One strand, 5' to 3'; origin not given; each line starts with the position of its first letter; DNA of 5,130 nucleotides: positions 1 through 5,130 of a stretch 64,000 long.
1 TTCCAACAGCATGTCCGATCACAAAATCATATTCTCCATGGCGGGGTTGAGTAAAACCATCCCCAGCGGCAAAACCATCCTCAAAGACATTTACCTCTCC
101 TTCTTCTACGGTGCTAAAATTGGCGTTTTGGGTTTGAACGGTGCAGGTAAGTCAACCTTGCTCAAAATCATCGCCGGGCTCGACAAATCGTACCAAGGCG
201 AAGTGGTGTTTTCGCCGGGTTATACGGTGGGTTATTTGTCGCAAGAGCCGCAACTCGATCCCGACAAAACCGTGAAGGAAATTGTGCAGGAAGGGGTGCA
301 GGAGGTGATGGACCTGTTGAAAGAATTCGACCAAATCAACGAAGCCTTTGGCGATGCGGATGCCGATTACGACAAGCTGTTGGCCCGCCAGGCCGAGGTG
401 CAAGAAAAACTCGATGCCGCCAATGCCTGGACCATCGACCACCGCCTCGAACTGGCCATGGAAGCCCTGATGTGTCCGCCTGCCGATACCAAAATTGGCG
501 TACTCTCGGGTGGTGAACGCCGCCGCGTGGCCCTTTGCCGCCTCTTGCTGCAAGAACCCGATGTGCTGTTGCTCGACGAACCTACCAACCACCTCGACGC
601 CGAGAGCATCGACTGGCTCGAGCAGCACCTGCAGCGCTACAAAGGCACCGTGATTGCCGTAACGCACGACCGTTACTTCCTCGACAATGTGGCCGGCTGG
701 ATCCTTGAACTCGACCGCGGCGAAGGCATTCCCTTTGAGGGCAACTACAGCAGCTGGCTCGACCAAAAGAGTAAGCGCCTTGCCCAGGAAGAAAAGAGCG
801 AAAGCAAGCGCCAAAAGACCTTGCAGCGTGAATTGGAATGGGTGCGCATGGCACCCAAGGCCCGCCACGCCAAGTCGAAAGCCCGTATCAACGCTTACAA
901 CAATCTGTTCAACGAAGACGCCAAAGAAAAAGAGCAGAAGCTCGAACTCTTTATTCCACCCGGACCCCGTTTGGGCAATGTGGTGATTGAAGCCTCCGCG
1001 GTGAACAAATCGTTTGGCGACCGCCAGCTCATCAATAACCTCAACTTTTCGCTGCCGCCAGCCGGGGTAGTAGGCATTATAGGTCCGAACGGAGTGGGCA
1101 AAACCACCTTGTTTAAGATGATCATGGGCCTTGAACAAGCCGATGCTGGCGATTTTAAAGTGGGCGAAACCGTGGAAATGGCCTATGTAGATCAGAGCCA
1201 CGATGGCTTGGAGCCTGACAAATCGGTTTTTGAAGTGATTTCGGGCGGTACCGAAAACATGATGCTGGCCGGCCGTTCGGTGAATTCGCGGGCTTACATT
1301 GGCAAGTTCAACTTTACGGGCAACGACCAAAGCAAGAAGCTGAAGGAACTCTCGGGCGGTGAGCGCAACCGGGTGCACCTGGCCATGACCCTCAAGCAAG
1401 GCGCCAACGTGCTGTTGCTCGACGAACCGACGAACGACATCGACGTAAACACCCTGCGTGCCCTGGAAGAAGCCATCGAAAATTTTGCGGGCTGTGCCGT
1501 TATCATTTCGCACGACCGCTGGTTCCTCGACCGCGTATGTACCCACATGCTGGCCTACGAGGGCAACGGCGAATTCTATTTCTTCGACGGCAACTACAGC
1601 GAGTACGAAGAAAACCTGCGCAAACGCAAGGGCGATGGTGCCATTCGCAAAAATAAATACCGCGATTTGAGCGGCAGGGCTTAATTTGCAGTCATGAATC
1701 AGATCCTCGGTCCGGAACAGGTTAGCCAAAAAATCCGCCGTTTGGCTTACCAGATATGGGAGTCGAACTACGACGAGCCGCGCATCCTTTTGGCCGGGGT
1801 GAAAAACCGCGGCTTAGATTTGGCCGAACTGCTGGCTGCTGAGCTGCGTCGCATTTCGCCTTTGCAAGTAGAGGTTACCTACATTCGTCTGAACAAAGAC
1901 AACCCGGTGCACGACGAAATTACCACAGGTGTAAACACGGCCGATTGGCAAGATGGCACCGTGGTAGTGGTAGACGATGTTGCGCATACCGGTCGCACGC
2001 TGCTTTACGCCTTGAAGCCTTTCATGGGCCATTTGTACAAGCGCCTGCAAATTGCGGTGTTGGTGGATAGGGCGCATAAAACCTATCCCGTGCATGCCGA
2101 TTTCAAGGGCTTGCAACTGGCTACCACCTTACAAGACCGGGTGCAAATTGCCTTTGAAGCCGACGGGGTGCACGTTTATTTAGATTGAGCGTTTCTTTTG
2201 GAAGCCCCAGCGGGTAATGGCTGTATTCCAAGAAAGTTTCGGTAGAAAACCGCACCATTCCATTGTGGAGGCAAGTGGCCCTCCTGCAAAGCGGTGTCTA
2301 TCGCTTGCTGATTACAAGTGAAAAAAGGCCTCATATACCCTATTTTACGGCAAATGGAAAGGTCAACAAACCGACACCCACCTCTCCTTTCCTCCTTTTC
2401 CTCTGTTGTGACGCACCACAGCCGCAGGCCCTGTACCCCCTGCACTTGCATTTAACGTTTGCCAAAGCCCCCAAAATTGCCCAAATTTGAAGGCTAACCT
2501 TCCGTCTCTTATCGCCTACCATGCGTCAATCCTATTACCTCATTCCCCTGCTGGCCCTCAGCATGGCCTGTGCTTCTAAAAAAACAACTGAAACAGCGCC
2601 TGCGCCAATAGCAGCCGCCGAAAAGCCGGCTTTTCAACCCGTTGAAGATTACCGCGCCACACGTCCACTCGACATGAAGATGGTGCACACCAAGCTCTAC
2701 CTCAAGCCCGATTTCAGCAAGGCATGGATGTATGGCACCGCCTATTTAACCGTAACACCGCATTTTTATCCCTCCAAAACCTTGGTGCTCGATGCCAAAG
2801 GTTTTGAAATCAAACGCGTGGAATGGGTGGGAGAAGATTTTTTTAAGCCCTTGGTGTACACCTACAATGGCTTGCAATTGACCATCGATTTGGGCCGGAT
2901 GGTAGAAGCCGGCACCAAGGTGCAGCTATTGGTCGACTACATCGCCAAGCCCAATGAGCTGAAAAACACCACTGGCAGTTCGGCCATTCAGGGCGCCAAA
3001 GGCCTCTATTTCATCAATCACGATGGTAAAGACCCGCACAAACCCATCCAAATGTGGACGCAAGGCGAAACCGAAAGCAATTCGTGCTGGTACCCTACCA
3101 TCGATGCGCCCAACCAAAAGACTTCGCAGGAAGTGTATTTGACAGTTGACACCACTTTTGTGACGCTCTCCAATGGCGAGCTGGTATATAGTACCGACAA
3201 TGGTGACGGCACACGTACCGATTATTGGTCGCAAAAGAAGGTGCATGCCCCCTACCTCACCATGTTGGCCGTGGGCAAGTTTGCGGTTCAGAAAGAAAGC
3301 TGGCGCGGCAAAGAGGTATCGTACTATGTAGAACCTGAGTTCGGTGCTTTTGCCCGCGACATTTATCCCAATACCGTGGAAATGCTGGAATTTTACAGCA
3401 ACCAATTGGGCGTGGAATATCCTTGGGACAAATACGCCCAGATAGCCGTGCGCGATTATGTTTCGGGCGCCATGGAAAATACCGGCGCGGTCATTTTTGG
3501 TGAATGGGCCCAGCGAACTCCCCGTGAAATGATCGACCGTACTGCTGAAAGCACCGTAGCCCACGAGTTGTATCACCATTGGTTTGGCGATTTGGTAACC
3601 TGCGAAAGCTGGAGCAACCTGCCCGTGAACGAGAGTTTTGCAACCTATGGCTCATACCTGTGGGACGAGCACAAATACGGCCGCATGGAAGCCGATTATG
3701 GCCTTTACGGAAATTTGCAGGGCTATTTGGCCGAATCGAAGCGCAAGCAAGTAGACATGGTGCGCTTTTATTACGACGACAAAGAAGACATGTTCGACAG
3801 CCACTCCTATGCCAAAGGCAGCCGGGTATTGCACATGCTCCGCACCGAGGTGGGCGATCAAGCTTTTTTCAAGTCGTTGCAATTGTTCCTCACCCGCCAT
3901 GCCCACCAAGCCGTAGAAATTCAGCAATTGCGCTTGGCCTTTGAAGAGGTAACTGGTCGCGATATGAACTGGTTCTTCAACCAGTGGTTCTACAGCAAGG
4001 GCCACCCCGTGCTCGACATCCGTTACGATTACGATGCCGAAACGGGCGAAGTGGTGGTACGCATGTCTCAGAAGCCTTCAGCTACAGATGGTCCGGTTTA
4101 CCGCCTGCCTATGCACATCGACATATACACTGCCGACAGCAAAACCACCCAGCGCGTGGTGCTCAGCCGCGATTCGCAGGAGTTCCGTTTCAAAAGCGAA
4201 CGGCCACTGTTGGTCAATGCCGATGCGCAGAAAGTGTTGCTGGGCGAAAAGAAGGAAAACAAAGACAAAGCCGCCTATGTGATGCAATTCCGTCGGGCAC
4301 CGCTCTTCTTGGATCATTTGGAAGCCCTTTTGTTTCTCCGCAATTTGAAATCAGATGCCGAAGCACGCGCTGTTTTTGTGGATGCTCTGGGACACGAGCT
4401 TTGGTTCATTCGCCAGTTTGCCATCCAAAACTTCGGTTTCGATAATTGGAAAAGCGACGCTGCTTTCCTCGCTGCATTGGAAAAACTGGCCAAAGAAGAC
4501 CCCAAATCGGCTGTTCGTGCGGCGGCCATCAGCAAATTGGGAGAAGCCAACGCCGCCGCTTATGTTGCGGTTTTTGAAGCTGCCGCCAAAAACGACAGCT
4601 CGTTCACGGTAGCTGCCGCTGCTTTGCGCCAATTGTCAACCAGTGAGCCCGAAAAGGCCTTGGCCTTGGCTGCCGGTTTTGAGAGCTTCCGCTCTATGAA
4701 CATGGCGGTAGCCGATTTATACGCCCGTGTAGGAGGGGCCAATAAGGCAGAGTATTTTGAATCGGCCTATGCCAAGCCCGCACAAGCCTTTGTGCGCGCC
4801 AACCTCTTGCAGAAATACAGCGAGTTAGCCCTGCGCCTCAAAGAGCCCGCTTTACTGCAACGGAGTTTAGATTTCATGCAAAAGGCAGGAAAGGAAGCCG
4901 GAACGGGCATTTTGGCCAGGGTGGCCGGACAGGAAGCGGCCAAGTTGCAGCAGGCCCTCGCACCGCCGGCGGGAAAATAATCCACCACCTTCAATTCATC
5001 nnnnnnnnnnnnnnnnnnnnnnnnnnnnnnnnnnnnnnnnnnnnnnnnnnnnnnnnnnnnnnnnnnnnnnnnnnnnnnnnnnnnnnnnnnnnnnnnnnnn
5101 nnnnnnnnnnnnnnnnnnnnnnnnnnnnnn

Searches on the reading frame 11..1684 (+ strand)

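Call 61: search_protein_families(library=pfam, proteins=[window:11-1684:+], max_evalue=0.00001)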
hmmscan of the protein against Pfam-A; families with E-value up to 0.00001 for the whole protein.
window:11-1684:+ (557 aa): 4 families
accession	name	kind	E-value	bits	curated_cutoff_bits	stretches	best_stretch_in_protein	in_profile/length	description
PF00005.33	ABC_tran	-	1.1e-53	181.9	25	2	24-193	1-137/137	ABC transporter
PF13304.12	AAA_21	-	9.8e-17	62.4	27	0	166-225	239-304/304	AAA domain, putative AbiEii toxin, Type IV TA system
PF12848.13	ABC_tran_Xtn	-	1.7e-10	41.3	25.9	1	232-305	1-76/85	ABC transporter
PF02463.25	SMC_N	-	2.3e-08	34.2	40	0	351-503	24-199/220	RecF/RecN/SMC N terminal domain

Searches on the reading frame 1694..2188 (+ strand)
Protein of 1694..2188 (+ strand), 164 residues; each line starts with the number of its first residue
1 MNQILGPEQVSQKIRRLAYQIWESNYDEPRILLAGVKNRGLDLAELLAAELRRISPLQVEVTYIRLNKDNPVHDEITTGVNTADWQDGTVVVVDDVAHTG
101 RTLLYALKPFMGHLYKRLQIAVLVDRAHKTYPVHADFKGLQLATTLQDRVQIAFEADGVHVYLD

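Call 61: search_protein_families(library=pfam, proteins=[window:1694-2188:+], max_evalue=0.00001)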
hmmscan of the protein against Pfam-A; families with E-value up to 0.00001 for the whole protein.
window:1694-2188:+ (164 aa): 1 family
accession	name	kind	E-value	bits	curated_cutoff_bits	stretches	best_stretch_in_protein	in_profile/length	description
PF00156.33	Pribosyltran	-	4.5e-21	75.3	26.3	1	5-141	6-141/158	Phosphoribosyl transferase domain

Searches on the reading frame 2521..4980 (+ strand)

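Call 64: search_protein_families(library=pfam, proteins=[window:2521-4980:+], max_evalue=0.001)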
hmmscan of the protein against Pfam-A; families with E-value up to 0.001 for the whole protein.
window:2521-4980:+ (819 aa): 3 families
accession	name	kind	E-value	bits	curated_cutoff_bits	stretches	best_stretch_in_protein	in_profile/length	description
PF01433.26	Peptidase_M1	-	6.3e-47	160.4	27.7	1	284-489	5-218/218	Peptidase family M1 domain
PF17900.6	Peptidase_M1_N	-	1.9e-14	54.6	25.8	1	56-246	4-186/186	Peptidase M1 N-terminal domain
PF13646.12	HEAT_2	-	3.2e-11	43.8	27.7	3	619-705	4-87/88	HEAT repeats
